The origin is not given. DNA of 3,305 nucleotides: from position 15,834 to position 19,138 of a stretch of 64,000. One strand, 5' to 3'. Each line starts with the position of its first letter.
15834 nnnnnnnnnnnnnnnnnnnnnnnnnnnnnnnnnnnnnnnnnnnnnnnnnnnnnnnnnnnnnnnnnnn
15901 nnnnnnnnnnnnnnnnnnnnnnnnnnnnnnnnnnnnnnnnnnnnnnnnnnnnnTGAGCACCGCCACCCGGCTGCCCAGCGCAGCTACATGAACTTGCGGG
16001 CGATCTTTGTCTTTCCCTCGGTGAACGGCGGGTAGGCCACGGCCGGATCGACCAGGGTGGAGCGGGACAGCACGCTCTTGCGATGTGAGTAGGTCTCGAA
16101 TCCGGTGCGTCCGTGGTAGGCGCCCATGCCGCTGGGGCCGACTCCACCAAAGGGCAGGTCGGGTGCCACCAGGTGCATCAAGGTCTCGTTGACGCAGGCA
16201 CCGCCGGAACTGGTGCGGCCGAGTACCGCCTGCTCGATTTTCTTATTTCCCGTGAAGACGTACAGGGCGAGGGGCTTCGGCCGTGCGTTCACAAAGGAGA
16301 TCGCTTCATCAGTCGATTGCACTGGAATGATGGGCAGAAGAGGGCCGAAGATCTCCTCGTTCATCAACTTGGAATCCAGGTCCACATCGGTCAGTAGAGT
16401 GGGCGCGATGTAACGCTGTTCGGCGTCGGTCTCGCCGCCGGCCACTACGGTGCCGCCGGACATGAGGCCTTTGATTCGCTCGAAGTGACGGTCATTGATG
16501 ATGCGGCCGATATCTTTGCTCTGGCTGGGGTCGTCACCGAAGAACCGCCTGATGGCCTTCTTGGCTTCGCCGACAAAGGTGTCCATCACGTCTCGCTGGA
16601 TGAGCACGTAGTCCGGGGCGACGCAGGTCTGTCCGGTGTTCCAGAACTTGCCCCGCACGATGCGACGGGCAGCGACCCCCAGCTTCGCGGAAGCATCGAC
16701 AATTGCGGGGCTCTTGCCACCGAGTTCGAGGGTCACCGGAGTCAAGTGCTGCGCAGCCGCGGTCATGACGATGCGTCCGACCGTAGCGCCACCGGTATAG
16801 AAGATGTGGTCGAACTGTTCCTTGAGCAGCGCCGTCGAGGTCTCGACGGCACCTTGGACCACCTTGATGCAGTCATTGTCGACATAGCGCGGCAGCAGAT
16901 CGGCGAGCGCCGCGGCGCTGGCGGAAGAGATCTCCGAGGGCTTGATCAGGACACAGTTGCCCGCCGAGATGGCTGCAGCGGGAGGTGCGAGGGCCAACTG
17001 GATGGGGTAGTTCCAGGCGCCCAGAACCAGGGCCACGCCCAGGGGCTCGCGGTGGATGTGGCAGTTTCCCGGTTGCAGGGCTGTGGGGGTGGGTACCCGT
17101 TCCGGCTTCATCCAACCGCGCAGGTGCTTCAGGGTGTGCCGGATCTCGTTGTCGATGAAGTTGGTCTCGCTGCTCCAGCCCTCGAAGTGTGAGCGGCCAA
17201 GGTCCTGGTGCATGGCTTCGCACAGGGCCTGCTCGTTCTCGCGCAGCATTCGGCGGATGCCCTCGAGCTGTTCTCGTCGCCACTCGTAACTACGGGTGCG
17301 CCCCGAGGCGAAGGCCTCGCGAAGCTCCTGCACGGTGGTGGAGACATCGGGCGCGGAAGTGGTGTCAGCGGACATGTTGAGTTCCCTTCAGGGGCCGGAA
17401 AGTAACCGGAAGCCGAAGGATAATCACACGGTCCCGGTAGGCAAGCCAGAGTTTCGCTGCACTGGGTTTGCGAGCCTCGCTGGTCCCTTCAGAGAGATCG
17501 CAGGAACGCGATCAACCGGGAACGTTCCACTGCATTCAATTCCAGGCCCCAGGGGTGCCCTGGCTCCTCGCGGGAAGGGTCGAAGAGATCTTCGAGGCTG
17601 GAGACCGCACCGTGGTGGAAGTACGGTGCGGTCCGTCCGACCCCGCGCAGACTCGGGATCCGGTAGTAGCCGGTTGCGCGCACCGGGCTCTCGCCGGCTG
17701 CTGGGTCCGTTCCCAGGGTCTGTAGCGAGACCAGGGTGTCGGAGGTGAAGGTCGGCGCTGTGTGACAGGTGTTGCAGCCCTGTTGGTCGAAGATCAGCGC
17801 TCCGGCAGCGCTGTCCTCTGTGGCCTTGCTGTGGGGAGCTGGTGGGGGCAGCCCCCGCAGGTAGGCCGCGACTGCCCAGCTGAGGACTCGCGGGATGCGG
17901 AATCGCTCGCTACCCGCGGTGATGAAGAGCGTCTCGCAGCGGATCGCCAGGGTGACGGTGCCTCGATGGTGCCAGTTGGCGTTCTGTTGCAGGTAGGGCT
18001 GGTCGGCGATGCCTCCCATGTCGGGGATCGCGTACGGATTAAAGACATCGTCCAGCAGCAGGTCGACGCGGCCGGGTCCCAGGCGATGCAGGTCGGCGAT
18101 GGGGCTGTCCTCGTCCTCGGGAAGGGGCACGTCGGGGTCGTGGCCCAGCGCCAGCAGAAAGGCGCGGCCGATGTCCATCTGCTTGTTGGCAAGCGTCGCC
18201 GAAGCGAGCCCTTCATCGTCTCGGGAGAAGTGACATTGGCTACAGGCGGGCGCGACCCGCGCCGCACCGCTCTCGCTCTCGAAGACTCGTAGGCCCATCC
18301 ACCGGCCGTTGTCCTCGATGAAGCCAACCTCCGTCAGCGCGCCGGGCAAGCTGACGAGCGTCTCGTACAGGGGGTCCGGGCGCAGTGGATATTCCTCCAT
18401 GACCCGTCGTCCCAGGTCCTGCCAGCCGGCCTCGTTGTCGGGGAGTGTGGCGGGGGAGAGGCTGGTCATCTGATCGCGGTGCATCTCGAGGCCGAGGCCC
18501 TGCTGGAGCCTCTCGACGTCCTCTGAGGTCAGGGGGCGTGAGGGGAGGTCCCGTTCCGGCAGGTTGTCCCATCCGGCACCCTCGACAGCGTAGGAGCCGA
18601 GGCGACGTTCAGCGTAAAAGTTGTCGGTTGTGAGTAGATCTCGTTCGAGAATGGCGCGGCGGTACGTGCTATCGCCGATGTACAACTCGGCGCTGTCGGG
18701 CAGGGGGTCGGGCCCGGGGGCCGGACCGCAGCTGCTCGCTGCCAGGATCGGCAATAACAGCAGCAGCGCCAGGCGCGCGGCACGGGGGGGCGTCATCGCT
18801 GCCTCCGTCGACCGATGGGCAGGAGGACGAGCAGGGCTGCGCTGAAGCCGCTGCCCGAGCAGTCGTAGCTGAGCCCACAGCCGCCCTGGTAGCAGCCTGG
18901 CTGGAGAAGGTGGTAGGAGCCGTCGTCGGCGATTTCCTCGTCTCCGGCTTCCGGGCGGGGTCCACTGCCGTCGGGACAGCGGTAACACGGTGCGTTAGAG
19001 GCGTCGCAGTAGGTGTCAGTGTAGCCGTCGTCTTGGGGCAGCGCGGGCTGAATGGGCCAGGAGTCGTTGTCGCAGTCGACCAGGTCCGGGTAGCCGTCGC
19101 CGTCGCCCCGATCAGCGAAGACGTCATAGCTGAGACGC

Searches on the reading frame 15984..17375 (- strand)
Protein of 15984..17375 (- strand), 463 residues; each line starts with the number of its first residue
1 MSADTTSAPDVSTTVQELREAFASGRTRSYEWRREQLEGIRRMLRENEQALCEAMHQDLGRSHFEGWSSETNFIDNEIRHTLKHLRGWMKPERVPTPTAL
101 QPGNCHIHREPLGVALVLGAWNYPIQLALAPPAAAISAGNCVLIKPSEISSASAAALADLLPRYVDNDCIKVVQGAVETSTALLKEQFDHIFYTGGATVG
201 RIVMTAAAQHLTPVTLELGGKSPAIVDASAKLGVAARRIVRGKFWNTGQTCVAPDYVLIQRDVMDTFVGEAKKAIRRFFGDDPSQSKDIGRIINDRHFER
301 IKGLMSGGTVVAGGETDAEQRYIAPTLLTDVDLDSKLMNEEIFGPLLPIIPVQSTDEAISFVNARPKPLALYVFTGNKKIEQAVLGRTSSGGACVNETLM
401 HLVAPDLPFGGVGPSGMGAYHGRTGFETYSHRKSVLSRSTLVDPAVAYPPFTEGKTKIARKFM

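Call 55: find_encoding_contigs(protein=window:15984-17375:-, flank=10000, max_places=1)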
Protein window:15984-17375:- (463 aa): 11 contigs read that carry it; 1 place shown.
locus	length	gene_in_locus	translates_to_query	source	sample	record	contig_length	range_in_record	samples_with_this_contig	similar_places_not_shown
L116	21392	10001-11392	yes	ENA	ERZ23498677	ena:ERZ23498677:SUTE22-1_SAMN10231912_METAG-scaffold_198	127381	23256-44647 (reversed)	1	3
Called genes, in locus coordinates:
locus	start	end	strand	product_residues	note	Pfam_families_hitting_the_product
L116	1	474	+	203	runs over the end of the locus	-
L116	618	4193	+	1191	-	PF00069:Pkinase, PF07714:PK_Tyr_Ser-Thr, PF00486:Trans_reg_C, PF13191:AAA_16 (weak), PF13401:AAA_22 (weak), PF00515:TPR_1 (faint), PF07719:TPR_2 (faint), PF13424:TPR_12, +1 more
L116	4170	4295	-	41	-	-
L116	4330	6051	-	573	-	PF18884:TSP3_bac (faint)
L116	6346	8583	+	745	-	-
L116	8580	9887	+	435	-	PF21419:RoxA-like_Cyt-c (weak)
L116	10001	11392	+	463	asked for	PF00171:Aldedh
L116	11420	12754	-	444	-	PF03721:UDPG_MGDP_dh_N, PF00984:UDPG_MGDP_dh, PF03720:UDPG_MGDP_dh_C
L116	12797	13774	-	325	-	PF01073:3Beta_HSD, PF01370:Epimerase, PF02719:Polysacc_synt_2 (weak), PF04321:RmlD_sub_bind, PF16363:GDP_Man_Dehyd, PF07993:NAD_binding_4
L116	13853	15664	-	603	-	PF03553:Na_H_antiporter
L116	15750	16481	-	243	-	PF13428:TPR_14 (faint), PF14559:TPR_19 (faint)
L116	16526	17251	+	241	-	PF00392:GntR, PF07729:FCD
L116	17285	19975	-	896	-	PF09136:Glucodextran_B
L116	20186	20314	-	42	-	-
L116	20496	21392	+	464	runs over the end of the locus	-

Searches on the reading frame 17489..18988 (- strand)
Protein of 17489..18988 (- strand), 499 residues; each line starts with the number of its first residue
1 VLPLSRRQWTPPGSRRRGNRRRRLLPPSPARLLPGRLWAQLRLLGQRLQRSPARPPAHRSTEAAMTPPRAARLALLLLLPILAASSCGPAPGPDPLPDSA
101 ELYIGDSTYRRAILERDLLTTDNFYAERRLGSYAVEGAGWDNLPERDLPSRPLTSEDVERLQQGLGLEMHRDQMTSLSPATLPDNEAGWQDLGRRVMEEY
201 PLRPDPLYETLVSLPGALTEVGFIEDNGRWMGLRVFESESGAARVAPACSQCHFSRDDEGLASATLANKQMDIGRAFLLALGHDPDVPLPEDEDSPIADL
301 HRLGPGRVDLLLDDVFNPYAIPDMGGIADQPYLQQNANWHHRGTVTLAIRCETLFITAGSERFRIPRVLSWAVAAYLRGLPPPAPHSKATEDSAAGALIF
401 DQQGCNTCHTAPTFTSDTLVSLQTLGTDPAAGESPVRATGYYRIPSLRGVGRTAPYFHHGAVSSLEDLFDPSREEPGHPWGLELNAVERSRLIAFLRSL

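Call 10: search_protein_families(library=pfam, proteins=[window:17489-18988:-], max_evalue=0.01)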
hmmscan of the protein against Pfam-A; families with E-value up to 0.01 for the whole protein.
window:17489-18988:- (499 aa): 2 families
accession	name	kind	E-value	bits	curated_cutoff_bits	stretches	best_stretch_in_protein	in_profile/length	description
PF21419.2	RoxA-like_Cyt-c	-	6.5e-07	29.2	26.7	1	442-472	2-32/39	RoxA-like, cytochrome c-like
PF00034.26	Cytochrom_C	-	0.0092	17.7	21.3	0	394-499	2-89/90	Cytochrome c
